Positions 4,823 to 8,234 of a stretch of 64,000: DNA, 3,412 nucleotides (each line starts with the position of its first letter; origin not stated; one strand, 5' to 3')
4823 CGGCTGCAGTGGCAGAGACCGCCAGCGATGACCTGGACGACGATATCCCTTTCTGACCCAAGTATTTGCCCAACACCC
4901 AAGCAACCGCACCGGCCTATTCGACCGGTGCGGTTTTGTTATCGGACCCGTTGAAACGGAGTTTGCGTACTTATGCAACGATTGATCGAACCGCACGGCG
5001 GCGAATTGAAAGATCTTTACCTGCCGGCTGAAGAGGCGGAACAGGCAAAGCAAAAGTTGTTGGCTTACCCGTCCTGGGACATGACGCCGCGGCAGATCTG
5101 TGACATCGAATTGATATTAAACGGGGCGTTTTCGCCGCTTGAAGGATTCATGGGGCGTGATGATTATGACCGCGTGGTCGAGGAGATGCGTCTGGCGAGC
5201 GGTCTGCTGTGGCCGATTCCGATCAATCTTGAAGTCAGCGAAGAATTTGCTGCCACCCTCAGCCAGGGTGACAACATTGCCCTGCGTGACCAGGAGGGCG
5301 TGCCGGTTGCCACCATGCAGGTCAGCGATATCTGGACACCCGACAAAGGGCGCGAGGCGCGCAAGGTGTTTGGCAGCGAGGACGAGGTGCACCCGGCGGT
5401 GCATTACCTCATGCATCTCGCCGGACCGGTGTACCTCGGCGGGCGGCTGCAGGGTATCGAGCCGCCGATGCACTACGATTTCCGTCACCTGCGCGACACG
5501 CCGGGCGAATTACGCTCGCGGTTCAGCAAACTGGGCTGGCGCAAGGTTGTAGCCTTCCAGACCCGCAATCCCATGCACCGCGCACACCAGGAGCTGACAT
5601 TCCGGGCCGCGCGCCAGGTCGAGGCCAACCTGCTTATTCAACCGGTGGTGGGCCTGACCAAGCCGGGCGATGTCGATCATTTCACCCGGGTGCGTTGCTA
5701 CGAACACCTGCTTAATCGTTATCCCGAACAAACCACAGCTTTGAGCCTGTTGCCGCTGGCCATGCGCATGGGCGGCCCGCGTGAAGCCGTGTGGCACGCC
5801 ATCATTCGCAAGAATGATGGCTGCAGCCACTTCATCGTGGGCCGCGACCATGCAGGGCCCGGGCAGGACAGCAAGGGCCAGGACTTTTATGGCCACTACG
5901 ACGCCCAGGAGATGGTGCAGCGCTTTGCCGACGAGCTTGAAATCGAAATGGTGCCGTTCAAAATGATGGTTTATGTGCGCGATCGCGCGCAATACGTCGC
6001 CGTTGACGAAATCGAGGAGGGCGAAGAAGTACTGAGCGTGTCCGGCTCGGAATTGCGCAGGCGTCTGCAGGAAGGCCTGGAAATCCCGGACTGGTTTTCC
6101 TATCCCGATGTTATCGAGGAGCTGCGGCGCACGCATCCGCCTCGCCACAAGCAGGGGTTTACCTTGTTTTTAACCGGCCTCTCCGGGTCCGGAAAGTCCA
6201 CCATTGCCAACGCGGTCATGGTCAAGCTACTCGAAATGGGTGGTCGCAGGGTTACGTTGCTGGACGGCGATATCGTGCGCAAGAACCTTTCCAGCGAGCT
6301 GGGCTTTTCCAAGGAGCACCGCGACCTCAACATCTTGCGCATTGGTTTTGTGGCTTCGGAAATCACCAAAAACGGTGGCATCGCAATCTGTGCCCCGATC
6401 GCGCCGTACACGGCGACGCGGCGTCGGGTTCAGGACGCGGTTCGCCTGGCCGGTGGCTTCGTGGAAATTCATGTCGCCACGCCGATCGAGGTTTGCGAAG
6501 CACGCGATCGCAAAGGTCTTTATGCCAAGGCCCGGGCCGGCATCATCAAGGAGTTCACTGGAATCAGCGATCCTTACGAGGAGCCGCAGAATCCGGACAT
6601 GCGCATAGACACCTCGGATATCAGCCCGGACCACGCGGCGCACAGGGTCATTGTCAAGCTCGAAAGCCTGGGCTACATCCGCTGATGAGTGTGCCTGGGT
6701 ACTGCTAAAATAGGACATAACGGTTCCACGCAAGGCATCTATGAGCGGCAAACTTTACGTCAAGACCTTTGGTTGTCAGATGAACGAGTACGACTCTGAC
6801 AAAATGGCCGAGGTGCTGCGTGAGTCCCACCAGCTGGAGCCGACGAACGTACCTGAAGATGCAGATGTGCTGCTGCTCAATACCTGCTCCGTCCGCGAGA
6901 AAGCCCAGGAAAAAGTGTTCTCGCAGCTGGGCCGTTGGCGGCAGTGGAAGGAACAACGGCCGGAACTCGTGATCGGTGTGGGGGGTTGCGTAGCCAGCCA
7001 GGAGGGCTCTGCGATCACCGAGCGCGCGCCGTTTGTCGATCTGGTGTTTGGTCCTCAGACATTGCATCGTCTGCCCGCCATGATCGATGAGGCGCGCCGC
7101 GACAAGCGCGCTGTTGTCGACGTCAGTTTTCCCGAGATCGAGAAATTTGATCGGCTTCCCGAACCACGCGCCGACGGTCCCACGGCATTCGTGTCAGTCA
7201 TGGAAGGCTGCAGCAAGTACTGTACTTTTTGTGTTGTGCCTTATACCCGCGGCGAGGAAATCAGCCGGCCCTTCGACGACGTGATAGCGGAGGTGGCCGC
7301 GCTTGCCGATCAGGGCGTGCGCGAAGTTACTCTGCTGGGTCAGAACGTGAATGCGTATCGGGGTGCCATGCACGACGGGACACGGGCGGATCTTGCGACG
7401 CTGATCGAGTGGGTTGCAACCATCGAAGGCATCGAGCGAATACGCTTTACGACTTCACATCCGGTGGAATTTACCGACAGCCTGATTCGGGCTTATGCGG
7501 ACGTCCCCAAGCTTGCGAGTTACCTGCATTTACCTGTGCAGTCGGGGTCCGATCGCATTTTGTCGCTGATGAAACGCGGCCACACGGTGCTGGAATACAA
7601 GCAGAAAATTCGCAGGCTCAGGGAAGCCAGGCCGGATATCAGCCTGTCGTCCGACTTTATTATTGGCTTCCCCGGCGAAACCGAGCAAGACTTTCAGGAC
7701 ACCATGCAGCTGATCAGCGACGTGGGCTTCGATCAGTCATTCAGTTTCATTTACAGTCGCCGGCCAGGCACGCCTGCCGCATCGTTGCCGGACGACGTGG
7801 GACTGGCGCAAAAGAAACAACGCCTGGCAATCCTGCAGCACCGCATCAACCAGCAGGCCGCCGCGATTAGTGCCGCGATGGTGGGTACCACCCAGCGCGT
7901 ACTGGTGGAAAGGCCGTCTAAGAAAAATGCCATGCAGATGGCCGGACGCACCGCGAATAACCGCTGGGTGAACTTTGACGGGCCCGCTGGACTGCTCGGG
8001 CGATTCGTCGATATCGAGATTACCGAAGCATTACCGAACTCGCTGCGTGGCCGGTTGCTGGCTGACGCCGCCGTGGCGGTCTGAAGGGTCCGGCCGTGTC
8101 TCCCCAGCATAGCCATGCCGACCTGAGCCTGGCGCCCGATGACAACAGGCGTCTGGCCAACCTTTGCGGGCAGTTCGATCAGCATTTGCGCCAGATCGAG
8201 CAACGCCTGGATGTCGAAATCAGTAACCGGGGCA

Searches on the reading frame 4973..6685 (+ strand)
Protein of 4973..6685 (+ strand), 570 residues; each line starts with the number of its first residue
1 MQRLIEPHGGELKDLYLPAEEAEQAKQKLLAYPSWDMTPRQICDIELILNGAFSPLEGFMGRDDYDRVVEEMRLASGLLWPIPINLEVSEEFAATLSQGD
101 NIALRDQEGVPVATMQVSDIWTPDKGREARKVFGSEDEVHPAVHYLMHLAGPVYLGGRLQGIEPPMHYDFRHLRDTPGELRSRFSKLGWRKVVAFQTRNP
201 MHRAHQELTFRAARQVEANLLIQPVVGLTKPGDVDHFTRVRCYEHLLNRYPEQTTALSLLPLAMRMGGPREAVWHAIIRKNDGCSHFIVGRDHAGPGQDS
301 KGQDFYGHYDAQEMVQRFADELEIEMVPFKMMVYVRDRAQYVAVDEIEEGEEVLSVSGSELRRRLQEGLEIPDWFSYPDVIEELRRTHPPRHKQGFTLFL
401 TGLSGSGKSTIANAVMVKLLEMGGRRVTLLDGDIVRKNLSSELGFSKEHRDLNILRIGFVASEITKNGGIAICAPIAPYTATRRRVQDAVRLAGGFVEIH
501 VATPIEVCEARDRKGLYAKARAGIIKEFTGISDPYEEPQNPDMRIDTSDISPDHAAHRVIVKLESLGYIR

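Call 44: search_protein_families(library=pfam, proteins=[window:4973-6685:+], max_evalue=0.00001)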
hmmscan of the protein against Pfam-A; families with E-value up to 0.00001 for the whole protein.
window:4973-6685:+ (570 aa): 3 families
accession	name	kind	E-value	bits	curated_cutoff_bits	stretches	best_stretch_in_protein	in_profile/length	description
PF01747.23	ATP-sulfurylase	-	3.8e-86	288.3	24.3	1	172-386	2-211/212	ATP-sulfurylase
PF01583.26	APS_kinase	-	2.5e-59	200.1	21.1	1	394-546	1-152/152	Adenylylsulphate kinase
PF14306.12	PUA_2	-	2.4e-54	183.7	27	1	5-163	1-158/159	PUA-like domain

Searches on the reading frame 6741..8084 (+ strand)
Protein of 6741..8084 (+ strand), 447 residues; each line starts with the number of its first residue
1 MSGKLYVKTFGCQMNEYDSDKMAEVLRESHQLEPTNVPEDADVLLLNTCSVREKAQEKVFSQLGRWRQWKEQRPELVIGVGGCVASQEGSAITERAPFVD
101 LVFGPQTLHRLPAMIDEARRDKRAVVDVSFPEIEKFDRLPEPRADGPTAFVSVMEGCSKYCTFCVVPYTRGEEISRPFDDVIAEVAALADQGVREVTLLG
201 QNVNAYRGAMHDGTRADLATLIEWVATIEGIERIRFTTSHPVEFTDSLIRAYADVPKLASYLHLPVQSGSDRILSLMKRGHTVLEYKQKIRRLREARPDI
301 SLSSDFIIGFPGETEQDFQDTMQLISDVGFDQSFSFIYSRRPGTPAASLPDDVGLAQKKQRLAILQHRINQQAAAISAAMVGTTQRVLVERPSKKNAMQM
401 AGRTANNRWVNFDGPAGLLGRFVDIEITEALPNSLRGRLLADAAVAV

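Call 44: search_protein_families(library=pfam, proteins=[window:6741-8084:+], max_evalue=0.00001)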
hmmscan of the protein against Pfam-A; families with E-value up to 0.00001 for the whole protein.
window:6741-8084:+ (447 aa): 3 families
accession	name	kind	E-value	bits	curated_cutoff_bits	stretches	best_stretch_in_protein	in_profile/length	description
PF00919.26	UPF0004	-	2e-29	101.9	27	1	4-104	1-98/98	Uncharacterized protein family UPF0004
PF04055.27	Radical_SAM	-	1.4e-27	97.3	29.5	1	151-325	1-166/166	Radical SAM superfamily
PF01938.26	TRAM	-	1.1e-17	64.1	21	1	379-440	2-61/61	TRAM domain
